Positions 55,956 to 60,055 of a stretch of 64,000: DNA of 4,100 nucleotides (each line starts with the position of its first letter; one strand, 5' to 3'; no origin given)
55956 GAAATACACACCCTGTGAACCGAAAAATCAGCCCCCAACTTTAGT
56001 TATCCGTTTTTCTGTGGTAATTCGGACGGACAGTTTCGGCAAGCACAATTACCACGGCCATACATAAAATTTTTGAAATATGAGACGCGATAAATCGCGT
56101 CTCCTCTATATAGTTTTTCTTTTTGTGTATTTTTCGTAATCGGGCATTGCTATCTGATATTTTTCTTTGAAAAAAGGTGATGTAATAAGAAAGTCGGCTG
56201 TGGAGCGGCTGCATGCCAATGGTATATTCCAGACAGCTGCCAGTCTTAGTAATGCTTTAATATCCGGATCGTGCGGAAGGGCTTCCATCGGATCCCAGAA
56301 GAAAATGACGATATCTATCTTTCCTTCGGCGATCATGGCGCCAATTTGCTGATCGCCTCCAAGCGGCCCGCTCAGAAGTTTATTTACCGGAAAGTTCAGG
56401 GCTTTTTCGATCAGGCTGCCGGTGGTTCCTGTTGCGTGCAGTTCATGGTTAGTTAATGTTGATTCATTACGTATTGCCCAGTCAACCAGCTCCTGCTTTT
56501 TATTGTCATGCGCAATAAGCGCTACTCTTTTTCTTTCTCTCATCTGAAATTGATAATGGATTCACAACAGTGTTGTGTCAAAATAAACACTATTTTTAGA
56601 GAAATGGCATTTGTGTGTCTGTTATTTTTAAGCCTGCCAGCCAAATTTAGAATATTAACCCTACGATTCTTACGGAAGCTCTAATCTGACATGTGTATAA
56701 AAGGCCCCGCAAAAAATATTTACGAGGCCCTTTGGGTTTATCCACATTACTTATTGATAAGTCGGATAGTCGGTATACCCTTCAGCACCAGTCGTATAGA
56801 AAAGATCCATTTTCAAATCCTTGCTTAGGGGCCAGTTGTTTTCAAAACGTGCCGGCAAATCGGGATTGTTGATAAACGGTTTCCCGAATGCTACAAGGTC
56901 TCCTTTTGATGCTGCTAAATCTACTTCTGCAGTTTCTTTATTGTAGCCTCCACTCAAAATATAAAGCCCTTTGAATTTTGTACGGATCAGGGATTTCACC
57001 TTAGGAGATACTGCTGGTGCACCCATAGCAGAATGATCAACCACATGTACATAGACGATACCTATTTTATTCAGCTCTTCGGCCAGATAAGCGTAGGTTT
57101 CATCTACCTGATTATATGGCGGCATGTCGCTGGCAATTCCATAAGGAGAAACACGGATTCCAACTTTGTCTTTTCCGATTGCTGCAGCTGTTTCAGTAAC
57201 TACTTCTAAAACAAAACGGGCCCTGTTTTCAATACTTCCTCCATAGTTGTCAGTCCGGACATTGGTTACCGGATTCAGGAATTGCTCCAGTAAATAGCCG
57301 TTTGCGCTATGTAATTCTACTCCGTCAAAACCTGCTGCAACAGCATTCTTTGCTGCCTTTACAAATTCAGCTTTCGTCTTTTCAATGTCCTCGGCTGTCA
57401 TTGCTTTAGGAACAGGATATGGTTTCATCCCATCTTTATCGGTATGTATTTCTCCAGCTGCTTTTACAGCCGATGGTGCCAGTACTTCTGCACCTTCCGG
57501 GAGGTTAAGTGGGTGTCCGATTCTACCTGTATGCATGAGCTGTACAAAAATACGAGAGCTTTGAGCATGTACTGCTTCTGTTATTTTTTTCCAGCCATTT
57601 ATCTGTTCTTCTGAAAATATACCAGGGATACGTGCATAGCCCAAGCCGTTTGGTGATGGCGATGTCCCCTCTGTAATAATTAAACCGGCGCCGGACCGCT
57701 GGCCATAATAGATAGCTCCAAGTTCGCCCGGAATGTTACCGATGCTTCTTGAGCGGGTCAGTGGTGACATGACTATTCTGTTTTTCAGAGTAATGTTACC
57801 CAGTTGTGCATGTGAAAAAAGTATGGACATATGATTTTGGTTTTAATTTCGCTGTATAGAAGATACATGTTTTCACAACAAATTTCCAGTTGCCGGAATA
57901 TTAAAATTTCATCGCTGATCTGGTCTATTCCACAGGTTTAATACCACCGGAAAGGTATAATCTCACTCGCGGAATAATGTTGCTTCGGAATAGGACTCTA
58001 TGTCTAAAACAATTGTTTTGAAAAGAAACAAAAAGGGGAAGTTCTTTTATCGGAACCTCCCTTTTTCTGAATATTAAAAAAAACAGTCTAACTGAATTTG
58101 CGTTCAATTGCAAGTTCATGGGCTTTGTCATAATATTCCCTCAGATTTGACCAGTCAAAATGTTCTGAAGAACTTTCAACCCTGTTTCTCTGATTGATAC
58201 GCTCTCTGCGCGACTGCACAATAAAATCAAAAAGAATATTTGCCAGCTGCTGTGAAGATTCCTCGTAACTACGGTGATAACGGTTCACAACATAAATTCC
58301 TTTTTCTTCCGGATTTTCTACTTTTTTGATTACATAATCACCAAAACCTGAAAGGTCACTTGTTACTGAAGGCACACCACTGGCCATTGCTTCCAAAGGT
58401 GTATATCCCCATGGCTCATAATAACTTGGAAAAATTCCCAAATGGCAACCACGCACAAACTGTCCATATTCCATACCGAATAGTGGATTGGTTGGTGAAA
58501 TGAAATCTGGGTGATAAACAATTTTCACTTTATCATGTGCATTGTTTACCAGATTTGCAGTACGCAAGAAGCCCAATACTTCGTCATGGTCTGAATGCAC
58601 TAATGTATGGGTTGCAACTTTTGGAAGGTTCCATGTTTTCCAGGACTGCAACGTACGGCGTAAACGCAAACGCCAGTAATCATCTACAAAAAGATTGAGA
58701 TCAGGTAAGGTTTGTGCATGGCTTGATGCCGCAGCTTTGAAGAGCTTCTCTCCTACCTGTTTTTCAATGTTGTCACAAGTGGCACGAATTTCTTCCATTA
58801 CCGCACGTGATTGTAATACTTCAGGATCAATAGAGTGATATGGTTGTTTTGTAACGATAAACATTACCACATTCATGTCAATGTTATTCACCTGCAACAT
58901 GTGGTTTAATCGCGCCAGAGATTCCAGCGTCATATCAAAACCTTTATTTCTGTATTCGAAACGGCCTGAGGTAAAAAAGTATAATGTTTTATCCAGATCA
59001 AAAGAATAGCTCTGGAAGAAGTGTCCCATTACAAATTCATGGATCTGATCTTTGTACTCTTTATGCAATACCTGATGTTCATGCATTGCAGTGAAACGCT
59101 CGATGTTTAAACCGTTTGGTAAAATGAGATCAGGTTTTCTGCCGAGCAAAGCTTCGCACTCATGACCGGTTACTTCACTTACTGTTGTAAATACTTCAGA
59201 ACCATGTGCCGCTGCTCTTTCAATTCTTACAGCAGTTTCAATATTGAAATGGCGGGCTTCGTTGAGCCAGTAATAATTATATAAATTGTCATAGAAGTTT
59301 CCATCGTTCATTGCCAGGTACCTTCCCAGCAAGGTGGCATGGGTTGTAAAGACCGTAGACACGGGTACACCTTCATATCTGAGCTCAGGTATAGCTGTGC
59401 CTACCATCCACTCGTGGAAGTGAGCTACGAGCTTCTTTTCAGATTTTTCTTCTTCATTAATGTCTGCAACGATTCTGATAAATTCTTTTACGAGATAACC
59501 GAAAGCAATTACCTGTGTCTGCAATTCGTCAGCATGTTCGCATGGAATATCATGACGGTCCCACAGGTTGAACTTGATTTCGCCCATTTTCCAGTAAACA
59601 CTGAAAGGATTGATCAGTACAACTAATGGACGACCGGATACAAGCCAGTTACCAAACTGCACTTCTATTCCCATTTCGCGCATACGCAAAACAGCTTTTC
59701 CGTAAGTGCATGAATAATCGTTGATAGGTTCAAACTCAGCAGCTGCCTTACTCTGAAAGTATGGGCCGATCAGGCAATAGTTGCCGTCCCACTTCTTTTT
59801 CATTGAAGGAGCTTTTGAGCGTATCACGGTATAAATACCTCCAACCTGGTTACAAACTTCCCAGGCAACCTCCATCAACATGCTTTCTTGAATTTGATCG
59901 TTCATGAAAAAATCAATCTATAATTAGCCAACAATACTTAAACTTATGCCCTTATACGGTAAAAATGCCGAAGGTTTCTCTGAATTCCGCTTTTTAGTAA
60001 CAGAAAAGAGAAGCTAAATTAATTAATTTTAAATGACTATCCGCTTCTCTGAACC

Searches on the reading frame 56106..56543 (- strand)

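Call 37: search_protein_families(library=pfam, proteins=[window:56106-56543:-])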
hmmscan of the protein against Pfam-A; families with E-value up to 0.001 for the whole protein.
window:56106-56543:- (145 aa): 1 family
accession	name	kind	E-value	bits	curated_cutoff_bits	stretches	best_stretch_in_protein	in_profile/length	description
PF02142.27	MGS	-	1.6e-17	63.8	24.1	1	18-110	1-93/94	MGS-like domain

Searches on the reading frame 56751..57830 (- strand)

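Call 37: search_protein_families(library=pfam, proteins=[window:56751-57830:-])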
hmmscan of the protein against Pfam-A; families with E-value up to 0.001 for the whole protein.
window:56751-57830:- (359 aa): 1 family
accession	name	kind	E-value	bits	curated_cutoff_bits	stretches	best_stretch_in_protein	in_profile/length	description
PF00724.26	Oxidored_FMN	-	3.6e-83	280.1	27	1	4-334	2-340/342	NADH:flavin oxidoreductase / NADH oxidase family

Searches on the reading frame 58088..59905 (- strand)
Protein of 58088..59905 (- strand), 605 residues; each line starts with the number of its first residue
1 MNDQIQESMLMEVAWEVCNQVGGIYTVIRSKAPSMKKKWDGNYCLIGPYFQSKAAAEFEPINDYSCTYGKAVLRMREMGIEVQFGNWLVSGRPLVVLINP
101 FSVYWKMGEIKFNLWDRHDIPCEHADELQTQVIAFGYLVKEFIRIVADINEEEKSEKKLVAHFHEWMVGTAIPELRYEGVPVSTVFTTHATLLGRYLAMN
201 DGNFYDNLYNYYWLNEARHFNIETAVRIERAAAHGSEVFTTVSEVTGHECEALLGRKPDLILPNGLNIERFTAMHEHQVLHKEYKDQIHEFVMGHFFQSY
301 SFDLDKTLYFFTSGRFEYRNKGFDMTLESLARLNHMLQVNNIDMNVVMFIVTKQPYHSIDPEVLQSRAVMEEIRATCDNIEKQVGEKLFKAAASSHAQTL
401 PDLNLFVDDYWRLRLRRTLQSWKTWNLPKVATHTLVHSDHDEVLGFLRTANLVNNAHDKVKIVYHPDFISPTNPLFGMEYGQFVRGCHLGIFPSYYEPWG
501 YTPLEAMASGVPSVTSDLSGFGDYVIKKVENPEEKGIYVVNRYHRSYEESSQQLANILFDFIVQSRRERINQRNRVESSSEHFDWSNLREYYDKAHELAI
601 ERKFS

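Call 10: search_protein_families(library=pfam, proteins=[window:58088-59905:-])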
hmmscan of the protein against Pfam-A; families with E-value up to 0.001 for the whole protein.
window:58088-59905:- (605 aa): 4 families
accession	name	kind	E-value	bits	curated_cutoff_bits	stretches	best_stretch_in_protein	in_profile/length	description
PF05693.19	Glycogen_syn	-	1.9e-205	684.7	27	1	12-604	1-587/639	Glycogen synthase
PF00534.26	Glycos_transf_1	-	5.4e-12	46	26.4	1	482-545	88-146/172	Glycosyl transferases group 1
PF13692.12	Glyco_trans_1_4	-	1.9e-10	41.6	27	1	482-536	72-121/142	Glycosyl transferases group 1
PF20706.3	GT4-conflict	-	3.8e-08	33.2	26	1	484-558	279-351/385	Family 4 Glycosyltransferase in conflict systems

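Call 12: find_related_loci(query=window:58088-59905:-, collection=genome_contigs, flank=10000)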
Query window:58088-59905:- (605 aa) in genome_contigs; peptide patterns used: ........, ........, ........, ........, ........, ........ (x = any residue, [..] = any of these).
157 stretches matched a pattern; 140 encode a relative of the query (tblastn E <= 1e-3); the best 80 are kept; 80 distinct loci.
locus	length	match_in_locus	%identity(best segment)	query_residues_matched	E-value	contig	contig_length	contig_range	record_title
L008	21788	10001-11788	73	6-604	0e+0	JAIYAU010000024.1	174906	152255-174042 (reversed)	MAG: Cytophagaceae bacterium isolate E1_MAG_00013 pond_E1_MAG_00013_000000000021, whole genome shotgun sequence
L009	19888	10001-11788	71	7-604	0e+0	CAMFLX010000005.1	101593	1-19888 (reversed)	MAG: uncultured Cytophagales bacterium isolate SRR12456171_bin.15_metaWRAP_v1.3_MAG genome assembly, contig: ERZ12289969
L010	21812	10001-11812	71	1-604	0e+0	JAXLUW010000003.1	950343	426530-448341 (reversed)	MAG: Cytophagales bacterium isolate STL-BAC40 C1.163.fa-3, whole genome shotgun sequence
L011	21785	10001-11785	69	1-599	0e+0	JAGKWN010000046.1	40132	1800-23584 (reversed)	MAG: Cytophagaceae bacterium isolate C7_D7_10 C7_D7_10_239, whole genome shotgun sequence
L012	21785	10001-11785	68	1-599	0e+0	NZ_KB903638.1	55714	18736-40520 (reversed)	Cytophaga aurantiaca DSM 3654 A3EEDRAFT_scaffold_25.26, whole genome shotgun sequence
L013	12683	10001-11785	69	1-599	0e+0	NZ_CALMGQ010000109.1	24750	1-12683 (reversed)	MAG: uncultured Cytophaga sp. isolate SRR5676475_bin.23_CONCOCT_v1.1_MAG ERZ724508.602, whole genome shotgun sequence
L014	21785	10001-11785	67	2-600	0e+0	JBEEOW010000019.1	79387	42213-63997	MAG: Bacteroidota bacterium isolate dobsoncreek_2019_sw_WHONDRS-S19S_0087_A_bin.37 scaffold_0000024, whole genome shotgu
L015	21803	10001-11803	69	1-602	0e+0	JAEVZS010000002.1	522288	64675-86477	MAG: Bacteroidetes bacterium isolate OH_PBB_18 k127_217501, whole genome shotgun sequence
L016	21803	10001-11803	68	1-602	0e+0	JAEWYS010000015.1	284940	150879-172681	MAG: Bacteroidetes bacterium isolate OH_SFB_18 k127_695480, whole genome shotgun sequence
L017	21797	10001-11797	69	3-602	0e+0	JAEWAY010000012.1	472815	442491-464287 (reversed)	MAG: Bacteroidetes bacterium isolate OH_PBB_231 k127_1784518, whole genome shotgun sequence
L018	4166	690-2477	68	5-602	0e+0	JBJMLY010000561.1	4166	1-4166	MAG: Cytophagaceae bacterium isolate H3_16_all_fractions_metab_44_44_0 k255_8439254, whole genome shotgun sequence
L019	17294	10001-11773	67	7-601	0e+0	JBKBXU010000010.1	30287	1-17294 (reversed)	MAG: Cytophagaceae bacterium isolate 21H_023.bin.6 NODE_1369_length_30287_cov_1.862461, whole genome shotgun sequence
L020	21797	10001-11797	67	2-602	0e+0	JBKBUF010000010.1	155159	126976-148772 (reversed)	MAG: Cytophagaceae bacterium isolate 21I_069.bin.21 NODE_146_length_155159_cov_7.104484, whole genome shotgun sequence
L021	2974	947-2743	66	2-603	0e+0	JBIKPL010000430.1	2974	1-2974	MAG: Cytophagales bacterium isolate ME2015-04-11_3300034167_group6_bin85 Rohwer_bin651_scaffold_34773_c1, whole genome s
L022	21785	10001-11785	66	1-600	0e+0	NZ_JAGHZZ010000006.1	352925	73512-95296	MAG: Sporocytophaga sp. isolate BIN9 scaffold6_cov0, whole genome shotgun sequence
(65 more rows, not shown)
